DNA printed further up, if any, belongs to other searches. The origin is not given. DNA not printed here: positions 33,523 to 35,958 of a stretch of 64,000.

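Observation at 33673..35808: A second, adjacent fusion joins a GT2 glycosyltransferase to a WbaP-like scaffold with eroded PGT motifs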

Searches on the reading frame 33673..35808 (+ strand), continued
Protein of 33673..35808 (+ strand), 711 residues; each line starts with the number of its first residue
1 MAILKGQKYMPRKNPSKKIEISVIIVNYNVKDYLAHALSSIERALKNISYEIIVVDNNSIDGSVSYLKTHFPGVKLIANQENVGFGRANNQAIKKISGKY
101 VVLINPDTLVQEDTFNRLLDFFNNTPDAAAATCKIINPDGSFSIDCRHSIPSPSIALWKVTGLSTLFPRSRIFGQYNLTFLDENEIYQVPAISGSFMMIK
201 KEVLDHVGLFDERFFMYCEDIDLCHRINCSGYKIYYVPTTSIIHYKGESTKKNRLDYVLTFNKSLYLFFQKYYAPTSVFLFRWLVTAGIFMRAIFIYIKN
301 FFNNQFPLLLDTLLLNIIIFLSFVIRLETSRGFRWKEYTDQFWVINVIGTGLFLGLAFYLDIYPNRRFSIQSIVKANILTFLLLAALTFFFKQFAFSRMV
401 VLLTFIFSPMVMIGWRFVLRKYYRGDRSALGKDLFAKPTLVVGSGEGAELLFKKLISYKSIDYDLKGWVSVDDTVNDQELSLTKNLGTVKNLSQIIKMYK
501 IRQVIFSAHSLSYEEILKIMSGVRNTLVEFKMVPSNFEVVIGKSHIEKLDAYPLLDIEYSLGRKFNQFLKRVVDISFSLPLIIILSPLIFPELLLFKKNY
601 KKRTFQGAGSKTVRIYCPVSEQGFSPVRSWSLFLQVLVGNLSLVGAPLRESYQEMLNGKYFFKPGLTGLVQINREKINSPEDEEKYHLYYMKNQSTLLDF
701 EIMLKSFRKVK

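Call 5: find_homologous_proteins(query=window:33673-35808:+)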
Query window:33673-35808:+ (711 aa): 7563 proteins with E <= 0.001 among 8000 candidates; the best 120 are listed.
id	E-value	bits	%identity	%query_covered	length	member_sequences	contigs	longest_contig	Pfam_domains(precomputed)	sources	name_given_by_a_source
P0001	0.0e+0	1573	100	99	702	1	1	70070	PF13632.13,PF13727.13,PF10111.15,PF13641.13,PF02397.23,PF00535.33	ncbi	-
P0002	0.0e+0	1105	69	99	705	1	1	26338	PF13632.13,PF13727.13,PF10111.15,PF13641.13,PF02397.23,PF00535.33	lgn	-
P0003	0.0e+0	1089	70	97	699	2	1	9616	PF13632.13,PF13727.13,PF10111.15,PF13641.13,PF02397.23,PF00535.33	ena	-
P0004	0.0e+0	1076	68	97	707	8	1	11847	PF13632.13,PF13727.13,PF10111.15,PF13641.13,PF02397.23,PF00535.33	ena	-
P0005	0.0e+0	1061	68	97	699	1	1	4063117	PF13632.13,PF13727.13,PF10111.15,PF13641.13,PF02397.23,PF00535.33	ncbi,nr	ncbi:MAG: glycosyltransferase [bacterium]|nr:MAG: glycosyltransferase [bacterium]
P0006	0.0e+0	1060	67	98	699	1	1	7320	PF13632.13,PF13727.13,PF10111.15,PF13641.13,PF02397.23,PF00535.33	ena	-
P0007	0.0e+0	1060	67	95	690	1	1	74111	PF13632.13,PF13727.13,PF10111.15,PF13641.13,PF02397.23,PF00535.33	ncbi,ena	-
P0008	0.0e+0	1052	67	97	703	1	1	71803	PF13632.13,PF13727.13,PF10111.15,PF13641.13,PF02397.23,PF00535.33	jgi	jgi:GT2 family glycosyltransferase/lipopolysaccharide/colanic/teichoic acid biosynthesis glycosyltra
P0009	0.0e+0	1032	66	97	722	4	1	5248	PF13632.13,PF13727.13,PF10111.15,PF13641.13,PF02397.23,PF00535.33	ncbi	-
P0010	0.0e+0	1018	65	96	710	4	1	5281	PF13712.13,PF13632.13,PF13727.13,PF10111.15,PF13641.13,PF02397.23,PF00535.33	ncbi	-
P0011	0.0e+0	1011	65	97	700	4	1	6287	PF13712.13,PF13632.13,PF13727.13,PF10111.15,PF13641.13,PF02397.23,PF00535.33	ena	-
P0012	0.0e+0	1010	63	96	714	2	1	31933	PF13727.13,PF13641.13,PF02397.23,PF00535.33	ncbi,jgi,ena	-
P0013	6.6e-298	1008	64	97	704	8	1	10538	PF13632.13,PF13727.13,PF10111.15,PF13641.13,PF02397.23,PF00535.33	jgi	-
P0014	1.9e-293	993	63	98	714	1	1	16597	PF13712.13,PF13632.13,PF13727.13,PF10111.15,PF13641.13,PF02397.23,PF00535.33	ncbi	-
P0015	9.5e-292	988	63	97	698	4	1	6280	PF13712.13,PF13632.13,PF13727.13,PF10111.15,PF13641.13,PF02397.23,PF00535.33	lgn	-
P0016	1.6e-290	984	62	97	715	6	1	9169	PF13632.13,PF13727.13,PF13641.13,PF02397.23,PF00535.33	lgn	-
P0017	1.6e-290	984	61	98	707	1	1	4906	PF13632.13,PF13727.13,PF10111.15,PF13641.13,PF02397.23,PF00535.33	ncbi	ncbi:MAG: glycosyltransferase [Calditrichia bacterium]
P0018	1.9e-290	983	63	97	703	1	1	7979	PF13632.13,PF13727.13,PF10111.15,PF13641.13,PF02397.23,PF00535.33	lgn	-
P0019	1.7e-289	980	62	97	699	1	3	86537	PF13632.13,PF13727.13,PF10111.15,PF13641.13,PF02397.23,PF00535.33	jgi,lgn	-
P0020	3.3e-287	973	62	98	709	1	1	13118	PF13632.13,PF13727.13,PF13641.13,PF02397.23,PF00535.33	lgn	-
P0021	4.8e-287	972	62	97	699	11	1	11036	PF13712.13,PF13632.13,PF13727.13,PF10111.15,PF13641.13,PF02397.23,PF00535.33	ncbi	-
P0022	6.1e-287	972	62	97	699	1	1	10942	PF13632.13,PF13727.13,PF10111.15,PF13641.13,PF02397.23,PF00535.33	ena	-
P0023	2.3e-286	970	62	97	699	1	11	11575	PF13632.13,PF13727.13,PF10111.15,PF13641.13,PF02397.23,PF00535.33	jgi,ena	jgi:GT2 family glycosyltransferase/lipopolysaccharide/colanic/teichoic acid biosynthesis glycosyltra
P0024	2.5e-286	970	62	97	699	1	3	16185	PF13632.13,PF13727.13,PF10111.15,PF13641.13,PF02397.23,PF00535.33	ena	-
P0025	3.4e-286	969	62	97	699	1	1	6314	PF13632.13,PF13727.13,PF10111.15,PF13641.13,PF02397.23,PF00535.33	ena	-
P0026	5.9e-286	968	62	97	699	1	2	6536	PF13632.13,PF13727.13,PF10111.15,PF13641.13,PF02397.23,PF00535.33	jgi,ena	jgi:GT2 family glycosyltransferase/lipopolysaccharide/colanic/teichoic acid biosynthesis glycosyltra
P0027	9.5e-286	968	62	97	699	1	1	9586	PF13632.13,PF13727.13,PF10111.15,PF13641.13,PF02397.23,PF00535.33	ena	-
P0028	9.9e-286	968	62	97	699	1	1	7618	PF13632.13,PF13727.13,PF10111.15,PF13641.13,PF02397.23,PF00535.33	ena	-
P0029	1.1e-285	968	62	97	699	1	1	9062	PF13632.13,PF13727.13,PF10111.15,PF13641.13,PF02397.23,PF00535.33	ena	-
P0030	1.1e-285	968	62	97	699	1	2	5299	PF13632.13,PF13727.13,PF10111.15,PF13641.13,PF02397.23,PF00535.33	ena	-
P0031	1.6e-285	967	62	97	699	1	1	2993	PF13632.13,PF13727.13,PF10111.15,PF13641.13,PF02397.23,PF00535.33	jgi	jgi:GT2 family glycosyltransferase/lipopolysaccharide/colanic/teichoic acid biosynthesis glycosyltra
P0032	2.1e-285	967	62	97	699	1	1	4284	PF13632.13,PF13727.13,PF10111.15,PF13641.13,PF02397.23,PF00535.33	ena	-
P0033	2.3e-285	967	62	97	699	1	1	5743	PF13632.13,PF13727.13,PF10111.15,PF13641.13,PF02397.23,PF00535.33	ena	-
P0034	3.1e-285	966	62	97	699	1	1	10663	PF13632.13,PF13727.13,PF10111.15,PF13641.13,PF02397.23,PF00535.33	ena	-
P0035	3.6e-285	966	62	97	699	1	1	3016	PF13632.13,PF13727.13,PF10111.15,PF13641.13,PF02397.23,PF00535.33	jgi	jgi:GT2 family glycosyltransferase/lipopolysaccharide/colanic/teichoic acid biosynthesis glycosyltra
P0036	5.6e-285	965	62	97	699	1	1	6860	PF13632.13,PF13727.13,PF10111.15,PF13641.13,PF02397.23,PF00535.33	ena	-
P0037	9.2e-285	965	62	97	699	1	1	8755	PF13632.13,PF13727.13,PF10111.15,PF13641.13,PF02397.23,PF00535.33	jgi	jgi:GT2 family glycosyltransferase/lipopolysaccharide/colanic/teichoic acid biosynthesis glycosyltra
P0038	3.4e-281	953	59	99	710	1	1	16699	PF13632.13,PF13727.13,PF13641.13,PF02397.23,PF00535.33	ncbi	-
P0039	4.2e-280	949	60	97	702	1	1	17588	PF13727.13,PF13641.13,PF02397.23,PF00535.33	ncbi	ncbi:MAG: glycosyltransferase [Calditrichia bacterium]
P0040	9.4e-280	948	63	97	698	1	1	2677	PF13712.13,PF13632.13,PF13727.13,PF10111.15,PF13641.13,PF02397.23,PF00535.33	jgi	jgi:GT2 family glycosyltransferase/lipopolysaccharide/colanic/teichoic acid biosynthesis glycosyltra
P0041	4.3e-278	943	60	97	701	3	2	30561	PF13712.13,PF13632.13,PF13727.13,PF10111.15,PF13641.13,PF02397.23,PF00535.33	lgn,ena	-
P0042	2.3e-277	940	60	97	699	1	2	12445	PF13712.13,PF13727.13,PF10111.15,PF13641.13,PF02397.23,PF00535.33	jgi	jgi:GT2 family glycosyltransferase/lipopolysaccharide/colanic/teichoic acid biosynthesis glycosyltra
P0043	1.1e-275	935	59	97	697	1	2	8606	PF13632.13,PF13727.13,PF10111.15,PF13641.13,PF02397.23,PF00535.33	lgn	-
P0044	3.4e-275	933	58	97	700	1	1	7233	PF13632.13,PF13727.13,PF10111.15,PF13641.13,PF02397.23,PF00535.33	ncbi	-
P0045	9.6e-273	925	59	99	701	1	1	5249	PF13727.13,PF10111.15,PF13641.13,PF02397.23,PF00535.33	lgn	-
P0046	9.9e-273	925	58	95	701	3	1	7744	PF13632.13,PF13727.13,PF10111.15,PF13641.13,PF02397.23,PF00535.33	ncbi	-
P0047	1.1e-272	925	59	97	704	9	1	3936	PF13632.13,PF13727.13,PF10111.15,PF13641.13,PF02397.23,PF00535.33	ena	-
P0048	7.7e-272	922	58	97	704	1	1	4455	PF13632.13,PF13727.13,PF10111.15,PF13641.13,PF02397.23,PF00535.33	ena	-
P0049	1.8e-270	917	57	95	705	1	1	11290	PF13632.13,PF13727.13,PF10111.15,PF13641.13,PF02397.23,PF00535.33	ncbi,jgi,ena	-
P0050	6.9e-269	912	58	99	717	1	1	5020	PF13632.13,PF13727.13,PF10111.15,PF13641.13,PF02397.23,PF00535.33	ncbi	-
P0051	8.8e-269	912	59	96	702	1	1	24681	PF13632.13,PF13727.13,PF10111.15,PF13641.13,PF02397.23,PF00535.33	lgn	-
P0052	6.6e-268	909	57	97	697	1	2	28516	PF13632.13,PF13727.13,PF10111.15,PF13641.13,PF02397.23,PF00535.33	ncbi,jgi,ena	-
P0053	7.1e-268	909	58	97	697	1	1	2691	PF13632.13,PF13727.13,PF10111.15,PF13641.13,PF02397.23,PF00535.33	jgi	-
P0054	5.9e-267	906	60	97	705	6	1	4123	PF13632.13,PF13727.13,PF10111.15,PF13641.13,PF02397.23,PF00535.33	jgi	-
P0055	8.3e-267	905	58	97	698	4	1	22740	PF13712.13,PF13632.13,PF13727.13,PF10111.15,PF13641.13,PF02397.23,PF00535.33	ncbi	-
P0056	2.7e-266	904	57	97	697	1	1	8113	PF13632.13,PF13727.13,PF10111.15,PF13641.13,PF02397.23,PF00535.33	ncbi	-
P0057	7.7e-266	902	57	97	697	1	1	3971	PF13632.13,PF13727.13,PF10111.15,PF13641.13,PF02397.23,PF00535.33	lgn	-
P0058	7.1e-265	899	57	97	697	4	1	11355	PF13632.13,PF13727.13,PF10111.15,PF13641.13,PF02397.23,PF00535.33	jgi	jgi:GT2 family glycosyltransferase/lipopolysaccharide/colanic/teichoic acid biosynthesis glycosyltra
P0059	9.3e-265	898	58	97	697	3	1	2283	PF13632.13,PF13727.13,PF10111.15,PF13641.13,PF02397.23,PF00535.33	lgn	-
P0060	1.0e-263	895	58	98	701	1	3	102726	PF13632.13,PF13727.13,PF13641.13,PF02397.23,PF00535.33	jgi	jgi:GT2 family glycosyltransferase/lipopolysaccharide/colanic/teichoic acid biosynthesis glycosyltra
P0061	1.1e-263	895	58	98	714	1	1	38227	PF13632.13,PF13727.13,PF10111.15,PF13641.13,PF02397.23,PF00535.33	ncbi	ncbi:MAG: glycosyltransferase [Calditrichia bacterium]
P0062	2.9e-263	893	57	97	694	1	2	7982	PF13632.13,PF13727.13,PF10111.15,PF13641.13,PF02397.23,PF00535.33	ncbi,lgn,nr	ncbi:MAG: glycosyltransferase [Calditrichaeota bacterium]|nr:MAG: glycosyltransferase [Calditrichota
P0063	3.6e-263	893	57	97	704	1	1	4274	PF13632.13,PF13727.13,PF10111.15,PF13641.13,PF02397.23,PF00535.33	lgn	-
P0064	6.8e-263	892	57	97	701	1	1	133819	PF13632.13,PF13727.13,PF13641.13,PF02397.23,PF00535.33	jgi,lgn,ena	-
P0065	7.6e-263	892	56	97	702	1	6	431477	PF13727.13,PF10111.15,PF13641.13,PF02397.23,PF00535.33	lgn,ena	-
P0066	8.8e-263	892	56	96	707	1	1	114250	PF13632.13,PF13727.13,PF10111.15,PF13641.13,PF02397.23,PF00535.33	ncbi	-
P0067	1.7e-262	891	67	83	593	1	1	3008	PF13727.13,PF13641.13,PF02397.23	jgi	jgi:GT2 family glycosyltransferase/lipopolysaccharide/colanic/teichoic acid biosynthesis glycosyltra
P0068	2.6e-262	890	57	98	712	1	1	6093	PF13632.13,PF13727.13,PF10111.15,PF13641.13,PF02397.23,PF00535.33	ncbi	-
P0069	3.8e-262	890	56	97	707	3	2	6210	PF13632.13,PF13727.13,PF10111.15,PF13641.13,PF02397.23,PF00535.33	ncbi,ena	-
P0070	1.6e-261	888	57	97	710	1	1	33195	PF13632.13,PF13727.13,PF10111.15,PF13641.13,PF02397.23,PF00535.33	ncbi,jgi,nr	ncbi:MAG: glycosyltransferase [Calditrichaeota bacterium]|nr:glycosyltransferase [Calditrichota bact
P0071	3.9e-261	886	57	96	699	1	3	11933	PF13632.13,PF13727.13,PF10111.15,PF13641.13,PF02397.23,PF00535.33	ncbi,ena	-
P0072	4.8e-261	886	57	97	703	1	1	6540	PF13712.13,PF13632.13,PF13727.13,PF10111.15,PF13641.13,PF02397.23,PF00535.33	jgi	-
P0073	8.5e-261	885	57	97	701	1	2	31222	PF13632.13,PF13727.13,PF10111.15,PF13641.13,PF02397.23,PF00535.33,PF02709.21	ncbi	-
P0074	2.0e-260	884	57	97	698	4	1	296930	PF13632.13,PF13727.13,PF10111.15,PF13641.13,PF02397.23,PF00535.33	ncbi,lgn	-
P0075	1.2e-259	882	56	97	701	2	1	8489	PF13632.13,PF13727.13,PF10111.15,PF13641.13,PF02397.23,PF00535.33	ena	-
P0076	1.2e-259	881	56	97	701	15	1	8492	PF13727.13,PF10111.15,PF13641.13,PF02397.23,PF00535.33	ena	-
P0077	2.8e-259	880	56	98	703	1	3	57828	PF13632.13,PF13727.13,PF10111.15,PF13641.13,PF02397.23,PF00535.33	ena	-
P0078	2.9e-259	880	56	98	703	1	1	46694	PF13632.13,PF13727.13,PF10111.15,PF13641.13,PF02397.23,PF00535.33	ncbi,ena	-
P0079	8.4e-259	879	55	97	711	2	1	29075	PF13712.13,PF13632.13,PF13727.13,PF10111.15,PF13641.13,PF02397.23,PF00535.33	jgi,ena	-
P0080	1.1e-257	875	56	98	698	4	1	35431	PF13632.13,PF13727.13,PF10111.15,PF13641.13,PF02397.23,PF00535.33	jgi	jgi:hypothetical protein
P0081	2.0e-257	874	57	96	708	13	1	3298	PF13632.13,PF13727.13,PF10111.15,PF13641.13,PF02397.23,PF00535.33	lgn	-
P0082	2.4e-257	874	56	96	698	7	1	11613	PF13632.13,PF13727.13,PF10111.15,PF13641.13,PF02397.23,PF00535.33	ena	-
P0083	4.8e-257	873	56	97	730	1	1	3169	PF13712.13,PF13632.13,PF13727.13,PF10111.15,PF13506.14,PF13641.13,PF02397.23,PF00535.33,PF02709.21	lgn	-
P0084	4.8e-256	870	56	97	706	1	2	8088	PF13712.13,PF13632.13,PF13727.13,PF13641.13,PF02397.23,PF00535.33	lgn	-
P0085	1.6e-255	868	56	96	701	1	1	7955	PF13632.13,PF13727.13,PF10111.15,PF13641.13,PF02397.23,PF00535.33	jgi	jgi:GT2 family glycosyltransferase/lipopolysaccharide/colanic/teichoic acid biosynthesis glycosyltra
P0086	2.6e-255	867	54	97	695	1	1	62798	PF13632.13,PF13727.13,PF10111.15,PF13641.13,PF02397.23,PF00535.33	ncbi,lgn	-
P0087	1.7e-254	865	55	96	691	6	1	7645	PF13632.13,PF13727.13,PF10111.15,PF13641.13,PF02397.23,PF00535.33,PF02709.21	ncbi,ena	-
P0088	3.6e-254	863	55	97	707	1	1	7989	PF13632.13,PF13727.13,PF10111.15,PF13641.13,PF02397.23,PF00535.33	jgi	-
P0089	2.6e-252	857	55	97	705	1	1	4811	PF13632.13,PF13727.13,PF10111.15,PF13641.13,PF02397.23,PF00535.33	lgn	-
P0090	9.3e-252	855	54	97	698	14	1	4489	PF13727.13,PF10111.15,PF13641.13,PF02397.23,PF00535.33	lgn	-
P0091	3.6e-247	840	53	97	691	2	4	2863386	PF13632.13,PF13727.13,PF10111.15,PF13641.13,PF02397.23,PF00535.33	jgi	-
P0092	2.5e-246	838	53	97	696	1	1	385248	PF13632.13,PF13727.13,PF10111.15,PF13641.13,PF02397.23,PF00535.33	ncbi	ncbi:MAG: glycosyltransferase [Calditrichia bacterium]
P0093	5.1e-245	833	54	97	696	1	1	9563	PF13632.13,PF13727.13,PF10111.15,PF13641.13,PF02397.23,PF00535.33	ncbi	-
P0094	3.9e-239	814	60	84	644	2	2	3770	PF13632.13,PF13727.13,PF10111.15,PF13641.13,PF00535.33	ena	-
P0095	1.4e-229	782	58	85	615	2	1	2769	PF13632.13,PF13727.13,PF13641.13,PF02397.23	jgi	-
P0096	5.4e-228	777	51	98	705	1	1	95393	PF13632.13,PF13727.13,PF10111.15,PF13641.13,PF02397.23,PF00535.33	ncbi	ncbi:MAG: glycosyltransferase [Calditrichia bacterium]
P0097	7.2e-221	753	51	98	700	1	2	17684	PF13632.13,PF13727.13,PF10111.15,PF13641.13,PF02397.23,PF00535.33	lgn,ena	-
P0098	2.5e-220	752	50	97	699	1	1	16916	PF13632.13,PF13727.13,PF10111.15,PF13641.13,PF02397.23,PF00535.33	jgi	jgi:GT2 family glycosyltransferase/lipopolysaccharide/colanic/teichoic acid biosynthesis glycosyltra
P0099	2.2e-219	748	50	98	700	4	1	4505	PF13632.13,PF13727.13,PF10111.15,PF13641.13,PF02397.23,PF00535.33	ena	-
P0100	1.2e-218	746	51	97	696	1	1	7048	PF13632.13,PF13727.13,PF13641.13,PF02397.23,PF00535.33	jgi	jgi:GT2 family glycosyltransferase/lipopolysaccharide/colanic/teichoic acid biosynthesis glycosyltra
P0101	9.0e-218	743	49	97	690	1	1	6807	PF13632.13,PF13727.13,PF10111.15,PF13641.13,PF02397.23,PF00535.33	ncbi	-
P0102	1.9e-214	732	52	97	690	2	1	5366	PF13632.13,PF13727.13,PF10111.15,PF13641.13,PF02397.23,PF00535.33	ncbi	-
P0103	3.5e-214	731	48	97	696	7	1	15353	PF13712.13,PF13632.13,PF13727.13,PF13641.13,PF02397.23,PF00535.33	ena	-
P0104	1.2e-211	723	49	97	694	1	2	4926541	PF13632.13,PF13727.13,PF10111.15,PF13641.13,PF02397.23,PF00535.33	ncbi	ncbi:glycosyltransferase [Calditrichota bacterium LG25]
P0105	3.2e-211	721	48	97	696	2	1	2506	PF13712.13,PF13632.13,PF13727.13,PF13641.13,PF02397.23,PF00535.33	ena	-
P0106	3.6e-211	721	49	97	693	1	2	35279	PF13727.13,PF13641.13,PF02397.23,PF00535.33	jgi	-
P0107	4.4e-211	721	48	97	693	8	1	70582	PF13632.13,PF13727.13,PF13641.13,PF02397.23,PF00535.33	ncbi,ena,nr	ncbi:MAG: glycosyltransferase [Calditrichia bacterium]|nr:glycosyltransferase [Calditrichia bacteriu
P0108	5.1e-211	721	51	94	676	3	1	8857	PF13632.13,PF13727.13,PF13641.13,PF02397.23,PF00535.33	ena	-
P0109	6.0e-211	721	49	97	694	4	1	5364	PF13632.13,PF13727.13,PF10111.15,PF13641.13,PF02397.23,PF00535.33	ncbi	ncbi:glycosyltransferase [Caldithrix abyssi]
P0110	1.5e-210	719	48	97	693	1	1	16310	PF13632.13,PF13727.13,PF13641.13,PF02397.23,PF00535.33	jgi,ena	-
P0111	1.9e-210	719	48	96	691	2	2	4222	PF13632.13,PF13727.13,PF10111.15,PF13641.13,PF02397.23,PF00535.33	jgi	-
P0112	5.1e-210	718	49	97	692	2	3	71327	PF13632.13,PF13727.13,PF13641.13,PF02397.23,PF00535.33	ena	-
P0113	7.2e-210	717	49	97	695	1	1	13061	PF13632.13,PF13727.13,PF13641.13,PF02397.23,PF00535.33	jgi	jgi:GT2 family glycosyltransferase/lipopolysaccharide/colanic/teichoic acid biosynthesis glycosyltra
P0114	1.4e-209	716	50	98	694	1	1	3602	PF13632.13,PF13727.13,PF10111.15,PF13641.13,PF02397.23,PF00535.33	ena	-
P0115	2.0e-209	716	49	97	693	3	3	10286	PF13727.13,PF10111.15,PF13641.13,PF02397.23,PF00535.33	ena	-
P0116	4.9e-209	714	49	98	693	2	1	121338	PF13632.13,PF13727.13,PF13641.13,PF02397.23,PF00535.33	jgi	jgi:GT2 family glycosyltransferase/lipopolysaccharide/colanic/teichoic acid biosynthesis glycosyltra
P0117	5.5e-209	714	50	98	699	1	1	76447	PF13632.13,PF13727.13,PF10111.15,PF13641.13,PF02397.23,PF00535.33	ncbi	-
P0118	5.5e-209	714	48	97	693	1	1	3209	PF13632.13,PF13727.13,PF13641.13,PF02397.23,PF00535.33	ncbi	-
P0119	7.6e-209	714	48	97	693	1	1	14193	PF13632.13,PF13727.13,PF13641.13,PF02397.23,PF00535.33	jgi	jgi:GT2 family glycosyltransferase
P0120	8.9e-209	713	49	97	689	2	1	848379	PF13632.13,PF13727.13,PF13641.13,PF02397.23,PF00535.33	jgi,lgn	-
